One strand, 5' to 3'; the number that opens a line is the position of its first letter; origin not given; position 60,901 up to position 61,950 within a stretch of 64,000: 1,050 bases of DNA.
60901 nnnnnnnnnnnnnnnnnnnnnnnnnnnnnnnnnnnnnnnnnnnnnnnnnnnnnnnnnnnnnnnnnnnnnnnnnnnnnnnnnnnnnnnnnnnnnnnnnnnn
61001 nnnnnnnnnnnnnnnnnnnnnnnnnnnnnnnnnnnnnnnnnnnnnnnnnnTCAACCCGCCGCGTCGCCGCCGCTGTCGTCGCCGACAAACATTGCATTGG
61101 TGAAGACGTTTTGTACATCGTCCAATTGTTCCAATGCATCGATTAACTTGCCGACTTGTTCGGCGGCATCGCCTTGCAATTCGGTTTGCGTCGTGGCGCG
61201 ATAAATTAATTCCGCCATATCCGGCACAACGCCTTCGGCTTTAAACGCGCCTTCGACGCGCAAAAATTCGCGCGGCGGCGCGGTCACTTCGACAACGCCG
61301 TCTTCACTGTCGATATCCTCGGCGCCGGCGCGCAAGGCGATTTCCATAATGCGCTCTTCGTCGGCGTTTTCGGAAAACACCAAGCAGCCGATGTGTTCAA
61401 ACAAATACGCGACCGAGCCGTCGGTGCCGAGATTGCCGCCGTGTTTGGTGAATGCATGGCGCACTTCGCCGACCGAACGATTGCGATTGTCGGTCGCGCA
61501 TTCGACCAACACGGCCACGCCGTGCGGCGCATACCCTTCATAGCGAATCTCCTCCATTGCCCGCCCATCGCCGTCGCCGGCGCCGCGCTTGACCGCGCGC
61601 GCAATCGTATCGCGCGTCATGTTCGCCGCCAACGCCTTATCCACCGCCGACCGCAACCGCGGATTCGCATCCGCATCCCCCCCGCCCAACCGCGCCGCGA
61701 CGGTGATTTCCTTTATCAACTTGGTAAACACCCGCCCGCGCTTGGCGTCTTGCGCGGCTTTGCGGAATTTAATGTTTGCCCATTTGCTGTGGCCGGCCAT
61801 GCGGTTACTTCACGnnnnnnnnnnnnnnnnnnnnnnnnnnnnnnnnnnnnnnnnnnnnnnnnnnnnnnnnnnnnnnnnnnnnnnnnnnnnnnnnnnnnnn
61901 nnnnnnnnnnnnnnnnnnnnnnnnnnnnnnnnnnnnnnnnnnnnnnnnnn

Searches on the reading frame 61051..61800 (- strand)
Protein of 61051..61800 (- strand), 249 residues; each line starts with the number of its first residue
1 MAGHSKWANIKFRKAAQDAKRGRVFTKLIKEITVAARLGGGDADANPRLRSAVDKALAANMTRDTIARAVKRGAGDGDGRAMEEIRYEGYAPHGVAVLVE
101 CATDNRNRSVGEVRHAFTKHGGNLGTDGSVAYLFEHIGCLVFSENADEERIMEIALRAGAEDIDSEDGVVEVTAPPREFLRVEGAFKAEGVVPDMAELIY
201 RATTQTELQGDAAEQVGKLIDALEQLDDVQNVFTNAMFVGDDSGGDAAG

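Call 61: find_related_loci(query=window:61051-61800:-, collection=genome_contigs, flank=8000)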
Query window:61051-61800:- (249 aa) in genome_contigs; peptide patterns used: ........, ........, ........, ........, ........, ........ (x = any residue, [..] = any of these).
600 stretches matched a pattern (row limit reached: there are more); 597 encode a relative of the query (tblastn E <= 1e-3); the best 80 are kept; 80 distinct loci.
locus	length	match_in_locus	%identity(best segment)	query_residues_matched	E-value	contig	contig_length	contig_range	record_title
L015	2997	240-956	65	1-238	1e-102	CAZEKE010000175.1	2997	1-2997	MAG TPA_asm: uncultured Acidiferrobacteraceae bacterium isolate SRP092796_co4_420 genome assembly, contig: k141_4449360,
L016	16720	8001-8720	61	1-239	2e-93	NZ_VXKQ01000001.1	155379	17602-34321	Francisella sp. SYW-9 SYW-9_S18_L001_R1_001_(paired)_contig_1, whole genome shotgun sequence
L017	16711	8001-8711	62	1-236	2e-93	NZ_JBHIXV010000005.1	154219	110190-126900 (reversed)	MAG: Marinobacter sp. isolate MAG59 WDNA05_bin.40.strict_5, whole genome shotgun sequence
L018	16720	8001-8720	60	1-239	9e-93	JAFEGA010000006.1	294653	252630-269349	MAG: Proteobacteria bacterium isolate SZAS TMP-68 PROT-TMP-2__6__length-294653, whole genome shotgun sequence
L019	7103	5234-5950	62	1-238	8e-93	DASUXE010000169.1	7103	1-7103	MAG TPA_asm: Gammaproteobacteria bacterium isolate SMAG_U1861 k141_897266, whole genome shotgun sequence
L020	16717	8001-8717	59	1-238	1e-92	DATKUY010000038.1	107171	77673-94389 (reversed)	MAG TPA_asm: Sulfuricella sp. isolate SMAG_U14119 k141_1024875, whole genome shotgun sequence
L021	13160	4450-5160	61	1-236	5e-92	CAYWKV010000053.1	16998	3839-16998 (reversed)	MAG TPA_asm: uncultured Gammaproteobacteria bacterium isolate SRP144015_co1_99 genome assembly, contig: NODE_1674_length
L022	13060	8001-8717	59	1-238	7e-92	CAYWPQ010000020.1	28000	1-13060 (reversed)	MAG TPA_asm: uncultured Bordetella sp. isolate SRP318679_co1_23 genome assembly, contig: NODE_2677_length_28000_cov_29.1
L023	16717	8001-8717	60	1-238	3e-91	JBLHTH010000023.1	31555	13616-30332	MAG: Pseudohongiellaceae bacterium isolate 3300047667_44 Ga0491197_0001463, whole genome shotgun sequence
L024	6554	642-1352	59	1-236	3e-91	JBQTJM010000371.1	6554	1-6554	MAG: Gammaproteobacteria bacterium isolate SAR169 c_000000260220, whole genome shotgun sequence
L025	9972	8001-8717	60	1-238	1e-90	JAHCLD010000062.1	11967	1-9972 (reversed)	MAG: Burkholderiales bacterium isolate TGS_PRO44 PRO44_62, whole genome shotgun sequence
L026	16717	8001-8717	59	1-238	9e-91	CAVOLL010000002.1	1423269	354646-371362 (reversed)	MAG: uncultured beta proteobacterium isolate MFD09964.bin.2.232 genome assembly, contig: contig_19324, whole genome shot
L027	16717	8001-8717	59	1-238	7e-91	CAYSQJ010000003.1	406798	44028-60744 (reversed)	MAG TPA_asm: uncultured Bordetella sp. isolate SRP329715_co2_8 genome assembly, contig: NODE_20_length_406798_cov_59.295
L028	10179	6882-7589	60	1-235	2e-90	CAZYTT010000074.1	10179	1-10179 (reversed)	MAG TPA_asm: uncultured Gammaproteobacteria bacterium isolate binchicken_co275_206 genome assembly, contig: NODE_10507_l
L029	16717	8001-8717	59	1-238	2e-90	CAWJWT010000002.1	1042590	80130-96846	MAG: uncultured beta proteobacterium isolate MFD01275.bin.2.24 genome assembly, contig: contig_179, whole genome shotgun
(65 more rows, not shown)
